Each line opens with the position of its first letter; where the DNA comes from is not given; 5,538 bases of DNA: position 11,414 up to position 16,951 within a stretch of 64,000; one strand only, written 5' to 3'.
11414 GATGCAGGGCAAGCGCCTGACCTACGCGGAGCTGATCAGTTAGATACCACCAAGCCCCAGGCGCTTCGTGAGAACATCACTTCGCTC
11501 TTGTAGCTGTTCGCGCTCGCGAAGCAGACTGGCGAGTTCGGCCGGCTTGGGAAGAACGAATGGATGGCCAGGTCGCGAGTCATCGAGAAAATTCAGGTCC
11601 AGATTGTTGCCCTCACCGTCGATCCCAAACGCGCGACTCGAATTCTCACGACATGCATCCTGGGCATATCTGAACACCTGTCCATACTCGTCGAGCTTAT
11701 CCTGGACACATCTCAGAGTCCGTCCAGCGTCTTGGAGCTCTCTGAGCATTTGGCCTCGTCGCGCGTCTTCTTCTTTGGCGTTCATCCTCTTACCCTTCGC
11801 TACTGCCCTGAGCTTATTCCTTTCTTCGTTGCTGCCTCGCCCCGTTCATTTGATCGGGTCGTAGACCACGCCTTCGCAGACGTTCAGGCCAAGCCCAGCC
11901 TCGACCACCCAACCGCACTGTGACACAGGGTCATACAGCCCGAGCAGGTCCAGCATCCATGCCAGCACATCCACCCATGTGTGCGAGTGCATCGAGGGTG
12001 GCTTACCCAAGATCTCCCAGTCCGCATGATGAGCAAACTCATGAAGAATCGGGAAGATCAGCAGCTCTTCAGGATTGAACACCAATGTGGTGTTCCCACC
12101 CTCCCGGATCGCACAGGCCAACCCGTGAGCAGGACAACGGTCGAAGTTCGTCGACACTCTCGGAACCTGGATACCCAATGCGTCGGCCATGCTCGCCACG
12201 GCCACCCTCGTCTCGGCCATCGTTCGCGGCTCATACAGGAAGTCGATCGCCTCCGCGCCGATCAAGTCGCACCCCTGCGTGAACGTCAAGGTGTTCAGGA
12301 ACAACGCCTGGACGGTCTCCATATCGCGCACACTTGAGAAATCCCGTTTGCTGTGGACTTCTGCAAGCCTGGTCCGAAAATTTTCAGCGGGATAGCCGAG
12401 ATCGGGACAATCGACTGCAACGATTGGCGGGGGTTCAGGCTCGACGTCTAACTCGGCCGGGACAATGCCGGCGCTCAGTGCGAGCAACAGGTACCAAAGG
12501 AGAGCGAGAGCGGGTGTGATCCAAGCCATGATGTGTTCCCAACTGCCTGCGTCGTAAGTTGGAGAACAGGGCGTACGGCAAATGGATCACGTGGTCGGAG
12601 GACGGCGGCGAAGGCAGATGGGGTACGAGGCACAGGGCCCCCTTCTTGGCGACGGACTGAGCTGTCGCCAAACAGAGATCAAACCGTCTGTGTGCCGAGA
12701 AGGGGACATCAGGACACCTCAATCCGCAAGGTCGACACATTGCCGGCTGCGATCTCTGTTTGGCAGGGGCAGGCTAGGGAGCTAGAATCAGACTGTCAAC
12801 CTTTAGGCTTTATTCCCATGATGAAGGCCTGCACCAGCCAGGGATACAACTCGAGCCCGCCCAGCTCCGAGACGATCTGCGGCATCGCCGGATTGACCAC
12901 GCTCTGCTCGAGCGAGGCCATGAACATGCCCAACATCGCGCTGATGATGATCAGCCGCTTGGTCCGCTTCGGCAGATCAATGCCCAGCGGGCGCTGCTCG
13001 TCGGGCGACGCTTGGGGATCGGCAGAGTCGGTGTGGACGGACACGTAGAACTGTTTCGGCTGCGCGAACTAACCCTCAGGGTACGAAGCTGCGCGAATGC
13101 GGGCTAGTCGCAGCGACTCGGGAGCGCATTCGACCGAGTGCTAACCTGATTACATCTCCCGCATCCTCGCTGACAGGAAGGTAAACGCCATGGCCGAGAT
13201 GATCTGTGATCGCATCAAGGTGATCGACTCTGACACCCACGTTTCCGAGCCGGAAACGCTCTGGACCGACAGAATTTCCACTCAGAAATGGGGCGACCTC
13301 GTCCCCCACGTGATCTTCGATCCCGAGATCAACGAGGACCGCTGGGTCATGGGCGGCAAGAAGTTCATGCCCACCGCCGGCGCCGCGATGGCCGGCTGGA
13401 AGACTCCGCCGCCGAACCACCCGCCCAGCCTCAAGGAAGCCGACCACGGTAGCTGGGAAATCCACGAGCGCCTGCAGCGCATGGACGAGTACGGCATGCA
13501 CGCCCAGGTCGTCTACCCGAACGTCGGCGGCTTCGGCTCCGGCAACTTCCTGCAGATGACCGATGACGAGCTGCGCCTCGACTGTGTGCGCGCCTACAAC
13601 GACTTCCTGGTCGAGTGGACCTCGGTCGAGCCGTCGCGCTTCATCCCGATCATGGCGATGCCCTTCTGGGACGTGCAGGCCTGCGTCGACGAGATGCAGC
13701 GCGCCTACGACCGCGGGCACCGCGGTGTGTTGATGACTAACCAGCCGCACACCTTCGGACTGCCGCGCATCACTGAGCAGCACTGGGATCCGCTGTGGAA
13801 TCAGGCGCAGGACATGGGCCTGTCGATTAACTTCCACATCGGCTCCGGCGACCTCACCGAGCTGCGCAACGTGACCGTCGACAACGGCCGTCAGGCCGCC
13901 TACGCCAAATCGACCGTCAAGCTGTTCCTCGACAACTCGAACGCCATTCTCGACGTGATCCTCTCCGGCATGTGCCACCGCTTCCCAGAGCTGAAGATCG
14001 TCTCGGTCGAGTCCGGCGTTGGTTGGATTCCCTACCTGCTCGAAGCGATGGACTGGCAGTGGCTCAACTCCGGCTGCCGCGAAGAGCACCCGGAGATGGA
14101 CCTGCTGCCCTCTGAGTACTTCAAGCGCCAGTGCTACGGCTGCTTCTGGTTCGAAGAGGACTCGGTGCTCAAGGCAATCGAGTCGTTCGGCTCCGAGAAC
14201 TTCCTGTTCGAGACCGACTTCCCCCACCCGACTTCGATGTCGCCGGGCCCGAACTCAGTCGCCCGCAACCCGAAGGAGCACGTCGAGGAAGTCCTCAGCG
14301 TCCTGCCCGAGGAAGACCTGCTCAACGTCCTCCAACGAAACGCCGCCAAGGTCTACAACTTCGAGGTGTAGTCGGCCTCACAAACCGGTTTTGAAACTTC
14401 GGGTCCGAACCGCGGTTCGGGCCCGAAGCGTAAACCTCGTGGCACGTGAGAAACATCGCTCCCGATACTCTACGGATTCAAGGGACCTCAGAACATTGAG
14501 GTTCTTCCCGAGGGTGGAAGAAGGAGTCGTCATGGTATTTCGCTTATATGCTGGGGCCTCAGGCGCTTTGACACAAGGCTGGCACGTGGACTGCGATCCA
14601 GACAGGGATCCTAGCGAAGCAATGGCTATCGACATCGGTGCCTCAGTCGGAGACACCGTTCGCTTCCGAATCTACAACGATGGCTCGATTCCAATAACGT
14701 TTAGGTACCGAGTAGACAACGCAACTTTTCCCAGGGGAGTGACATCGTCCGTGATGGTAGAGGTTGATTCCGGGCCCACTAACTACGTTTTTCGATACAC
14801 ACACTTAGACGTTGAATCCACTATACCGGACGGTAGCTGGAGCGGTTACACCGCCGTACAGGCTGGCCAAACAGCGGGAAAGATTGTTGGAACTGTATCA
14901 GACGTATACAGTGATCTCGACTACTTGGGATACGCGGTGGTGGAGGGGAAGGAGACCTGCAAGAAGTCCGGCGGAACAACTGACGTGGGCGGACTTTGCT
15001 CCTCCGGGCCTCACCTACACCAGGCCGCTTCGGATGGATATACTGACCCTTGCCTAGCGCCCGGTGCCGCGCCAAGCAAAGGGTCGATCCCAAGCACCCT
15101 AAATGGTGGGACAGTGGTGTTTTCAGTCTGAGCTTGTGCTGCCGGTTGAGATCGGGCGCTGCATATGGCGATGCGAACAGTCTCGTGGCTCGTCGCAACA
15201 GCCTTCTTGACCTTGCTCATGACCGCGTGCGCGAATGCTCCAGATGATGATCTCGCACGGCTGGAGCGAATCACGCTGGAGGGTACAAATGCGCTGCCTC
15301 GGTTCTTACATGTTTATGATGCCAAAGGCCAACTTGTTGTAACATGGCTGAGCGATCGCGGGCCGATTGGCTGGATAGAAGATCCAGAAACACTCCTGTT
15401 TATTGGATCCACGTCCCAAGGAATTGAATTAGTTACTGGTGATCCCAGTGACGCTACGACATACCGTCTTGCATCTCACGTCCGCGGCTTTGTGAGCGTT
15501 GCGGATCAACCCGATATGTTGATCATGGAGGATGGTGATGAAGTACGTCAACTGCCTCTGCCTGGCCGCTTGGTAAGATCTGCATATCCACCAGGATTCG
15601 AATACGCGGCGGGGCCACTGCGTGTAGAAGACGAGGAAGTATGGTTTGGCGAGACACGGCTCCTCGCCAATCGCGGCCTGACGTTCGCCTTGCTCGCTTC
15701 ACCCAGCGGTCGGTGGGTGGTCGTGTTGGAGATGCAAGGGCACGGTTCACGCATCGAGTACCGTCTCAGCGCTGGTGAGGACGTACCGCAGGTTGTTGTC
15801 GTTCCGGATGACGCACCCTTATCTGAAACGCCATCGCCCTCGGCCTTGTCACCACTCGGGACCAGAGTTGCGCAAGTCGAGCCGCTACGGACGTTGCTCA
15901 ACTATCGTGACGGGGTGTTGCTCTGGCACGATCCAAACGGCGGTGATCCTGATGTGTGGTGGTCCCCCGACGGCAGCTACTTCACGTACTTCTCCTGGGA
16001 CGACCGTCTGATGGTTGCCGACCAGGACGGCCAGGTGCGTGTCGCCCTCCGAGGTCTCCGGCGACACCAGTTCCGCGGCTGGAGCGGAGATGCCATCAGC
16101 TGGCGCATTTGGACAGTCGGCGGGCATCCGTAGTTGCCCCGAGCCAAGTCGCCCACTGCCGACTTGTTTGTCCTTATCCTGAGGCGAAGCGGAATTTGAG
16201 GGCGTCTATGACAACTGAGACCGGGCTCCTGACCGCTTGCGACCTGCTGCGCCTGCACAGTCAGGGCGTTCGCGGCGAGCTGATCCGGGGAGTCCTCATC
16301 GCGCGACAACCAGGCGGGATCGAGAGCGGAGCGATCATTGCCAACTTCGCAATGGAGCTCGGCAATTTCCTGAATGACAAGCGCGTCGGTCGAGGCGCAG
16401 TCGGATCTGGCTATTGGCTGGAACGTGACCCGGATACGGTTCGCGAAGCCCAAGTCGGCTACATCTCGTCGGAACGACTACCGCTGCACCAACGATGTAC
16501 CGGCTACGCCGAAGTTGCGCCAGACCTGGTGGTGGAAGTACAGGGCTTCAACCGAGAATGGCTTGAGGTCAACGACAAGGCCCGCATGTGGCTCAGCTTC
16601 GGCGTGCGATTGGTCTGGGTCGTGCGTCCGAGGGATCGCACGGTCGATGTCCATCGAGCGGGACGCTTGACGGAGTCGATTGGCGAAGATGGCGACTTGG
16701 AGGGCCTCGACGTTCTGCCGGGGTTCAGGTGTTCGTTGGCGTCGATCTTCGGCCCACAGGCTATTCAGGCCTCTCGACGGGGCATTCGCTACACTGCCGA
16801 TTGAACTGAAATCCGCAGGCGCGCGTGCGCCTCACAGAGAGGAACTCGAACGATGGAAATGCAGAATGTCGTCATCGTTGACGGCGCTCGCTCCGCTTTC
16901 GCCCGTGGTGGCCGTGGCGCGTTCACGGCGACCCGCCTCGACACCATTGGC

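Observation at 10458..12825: Precisely bounded IS1595-family element carrying passenger genes, inserted into an MFS transporter gene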

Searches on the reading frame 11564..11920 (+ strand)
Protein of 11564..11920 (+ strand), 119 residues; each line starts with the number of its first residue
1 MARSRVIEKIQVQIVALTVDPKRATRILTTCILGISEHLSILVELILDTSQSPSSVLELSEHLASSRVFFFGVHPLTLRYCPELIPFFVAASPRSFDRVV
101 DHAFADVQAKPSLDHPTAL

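Call 82: list_cluster_members(proteins=[window:11564-11920:+, window:11481-11861:+, window:11456-11749:-, window:12435-12737:-, window:12796-13041:-, window:10154-10456:-])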
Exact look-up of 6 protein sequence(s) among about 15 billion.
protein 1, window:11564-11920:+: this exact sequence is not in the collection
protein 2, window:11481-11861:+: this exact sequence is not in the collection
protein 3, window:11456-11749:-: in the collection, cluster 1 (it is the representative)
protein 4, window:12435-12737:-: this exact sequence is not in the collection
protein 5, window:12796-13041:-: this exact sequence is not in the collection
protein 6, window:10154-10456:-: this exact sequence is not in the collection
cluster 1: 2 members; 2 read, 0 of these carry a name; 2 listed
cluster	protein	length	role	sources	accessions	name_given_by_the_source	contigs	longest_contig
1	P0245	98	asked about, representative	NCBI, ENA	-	-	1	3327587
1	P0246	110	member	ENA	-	-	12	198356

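Call 83: find_encoding_contigs(protein=P0246, flank=6000, max_places=8)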
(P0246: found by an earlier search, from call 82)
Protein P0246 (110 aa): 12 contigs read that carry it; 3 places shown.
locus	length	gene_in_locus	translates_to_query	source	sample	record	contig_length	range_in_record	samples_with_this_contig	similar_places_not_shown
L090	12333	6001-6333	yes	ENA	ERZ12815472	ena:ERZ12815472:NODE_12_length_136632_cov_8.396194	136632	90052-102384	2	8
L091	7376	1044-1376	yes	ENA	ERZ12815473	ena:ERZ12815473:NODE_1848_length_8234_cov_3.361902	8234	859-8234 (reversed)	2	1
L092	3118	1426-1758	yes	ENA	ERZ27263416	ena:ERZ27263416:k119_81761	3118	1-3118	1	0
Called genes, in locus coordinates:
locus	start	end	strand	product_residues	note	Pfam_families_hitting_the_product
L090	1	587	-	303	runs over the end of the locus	PF02729:OTCace_N, PF00185:OTCace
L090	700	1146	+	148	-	PF12836:HHH_3, PF00633:HHH (weak), PF03934:T2SSK (faint)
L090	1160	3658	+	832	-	PF13567:DUF4131, PF03772:Competence, PF00753:Lactamase_B (weak)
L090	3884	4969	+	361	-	PF08240:ADH_N, PF16912:Glu_dehyd_C, PF00107:ADH_zinc_N, PF13602:ADH_zinc_N_2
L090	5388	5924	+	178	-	-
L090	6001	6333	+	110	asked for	-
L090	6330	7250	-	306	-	PF12762:DDE_Tnp_IS1595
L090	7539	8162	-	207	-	-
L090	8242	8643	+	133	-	-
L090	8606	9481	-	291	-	PF13847:Methyltransf_31 (weak), PF08241:Methyltransf_11, PF08242:Methyltransf_12, PF13649:Methyltransf_25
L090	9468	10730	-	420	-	PF02403:Seryl_tRNA_N, PF00587:tRNA-synt_2b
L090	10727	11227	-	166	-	PF00293:NUDIX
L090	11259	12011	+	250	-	PF00930:DPPIV_N (faint), PF07676:PD40, PF26549:Tricorn_N, PF26550:Tricorn_2nd (faint)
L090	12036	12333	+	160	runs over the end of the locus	-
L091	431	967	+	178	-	-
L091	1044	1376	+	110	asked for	-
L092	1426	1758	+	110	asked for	-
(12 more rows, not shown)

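Call 88: search_protein_families(library=pfam, proteins=[L090:5388-5921:+, L090:6001-6330:+], max_evalue=0.1)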
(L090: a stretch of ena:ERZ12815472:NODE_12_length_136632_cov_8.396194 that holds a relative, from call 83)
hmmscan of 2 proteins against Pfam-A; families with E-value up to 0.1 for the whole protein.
L090:5388-5921:+ (178 aa): 1 family
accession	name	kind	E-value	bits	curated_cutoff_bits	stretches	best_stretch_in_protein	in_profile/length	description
PF24170.1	Fn3-II_PB4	-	0.025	15.2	27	1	18-71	33-86/95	Straight fiber protein PB4 second Fn3-like domain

L090:6001-6330:+ (110 aa): 1 family
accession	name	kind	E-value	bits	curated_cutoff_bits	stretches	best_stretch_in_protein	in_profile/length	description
PF23203.1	KIF21A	-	0.061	13.5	28.5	0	82-104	34-56/161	KIF21A-like domain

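Call 89: search_protein_families(library=phrogs, proteins=[L090:5388-5921:+], max_evalue=0.01)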
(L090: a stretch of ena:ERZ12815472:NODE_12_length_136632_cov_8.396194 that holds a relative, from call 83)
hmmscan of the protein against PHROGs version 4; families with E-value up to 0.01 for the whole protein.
L090:5388-5921:+ (178 aa): 0 families

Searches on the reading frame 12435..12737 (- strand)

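Call 88: search_protein_families(library=pfam, proteins=[L090:5388-5921:+, L090:6001-6330:+], max_evalue=0.1)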
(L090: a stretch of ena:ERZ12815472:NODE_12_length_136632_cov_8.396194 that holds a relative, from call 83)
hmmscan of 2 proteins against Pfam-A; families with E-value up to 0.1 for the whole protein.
L090:5388-5921:+ (178 aa): 1 family
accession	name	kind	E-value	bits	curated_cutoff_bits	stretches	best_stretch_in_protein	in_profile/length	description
PF24170.1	Fn3-II_PB4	-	0.025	15.2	27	1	18-71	33-86/95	Straight fiber protein PB4 second Fn3-like domain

L090:6001-6330:+ (110 aa): 1 family
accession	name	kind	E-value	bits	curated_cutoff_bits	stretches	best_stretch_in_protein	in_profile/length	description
PF23203.1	KIF21A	-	0.061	13.5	28.5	0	82-104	34-56/161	KIF21A-like domain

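Call 89: search_protein_families(library=phrogs, proteins=[L090:5388-5921:+], max_evalue=0.01)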
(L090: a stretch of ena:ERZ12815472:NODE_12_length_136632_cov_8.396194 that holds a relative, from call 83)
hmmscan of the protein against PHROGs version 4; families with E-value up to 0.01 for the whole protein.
L090:5388-5921:+ (178 aa): 0 families

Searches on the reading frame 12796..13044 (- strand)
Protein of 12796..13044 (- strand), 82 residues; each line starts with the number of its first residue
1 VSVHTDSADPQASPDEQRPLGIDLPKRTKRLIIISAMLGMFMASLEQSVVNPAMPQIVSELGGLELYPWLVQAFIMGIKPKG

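Call 6: search_protein_families(library=pfam, proteins=[window:12796-13044:-], max_evalue=0.01)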
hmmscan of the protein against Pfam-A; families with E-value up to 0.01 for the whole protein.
window:12796-13044:- (82 aa): 0 families

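Call 88: search_protein_families(library=pfam, proteins=[L090:5388-5921:+, L090:6001-6330:+], max_evalue=0.1)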
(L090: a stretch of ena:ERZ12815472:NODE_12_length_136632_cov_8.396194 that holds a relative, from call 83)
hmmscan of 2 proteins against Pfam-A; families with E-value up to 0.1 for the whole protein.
L090:5388-5921:+ (178 aa): 1 family
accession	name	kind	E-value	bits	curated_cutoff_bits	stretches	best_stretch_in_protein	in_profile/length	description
PF24170.1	Fn3-II_PB4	-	0.025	15.2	27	1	18-71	33-86/95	Straight fiber protein PB4 second Fn3-like domain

L090:6001-6330:+ (110 aa): 1 family
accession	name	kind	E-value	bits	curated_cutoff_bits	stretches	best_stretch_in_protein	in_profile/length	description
PF23203.1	KIF21A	-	0.061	13.5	28.5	0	82-104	34-56/161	KIF21A-like domain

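Call 89: search_protein_families(library=phrogs, proteins=[L090:5388-5921:+], max_evalue=0.01)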
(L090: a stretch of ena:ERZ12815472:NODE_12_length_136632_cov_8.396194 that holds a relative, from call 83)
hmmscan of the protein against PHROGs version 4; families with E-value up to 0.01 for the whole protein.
L090:5388-5921:+ (178 aa): 0 families

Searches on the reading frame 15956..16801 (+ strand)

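Call 69: search_protein_families(library=pfam, proteins=[window:15956-16801:+], max_evalue=0.001)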
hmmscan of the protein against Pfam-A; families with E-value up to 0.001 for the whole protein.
window:15956-16801:+ (282 aa): 1 family
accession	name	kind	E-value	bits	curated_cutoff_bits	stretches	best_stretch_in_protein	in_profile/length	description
PF05685.18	Uma2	-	4.8e-19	68.9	27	1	96-261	3-171/172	Putative restriction endonuclease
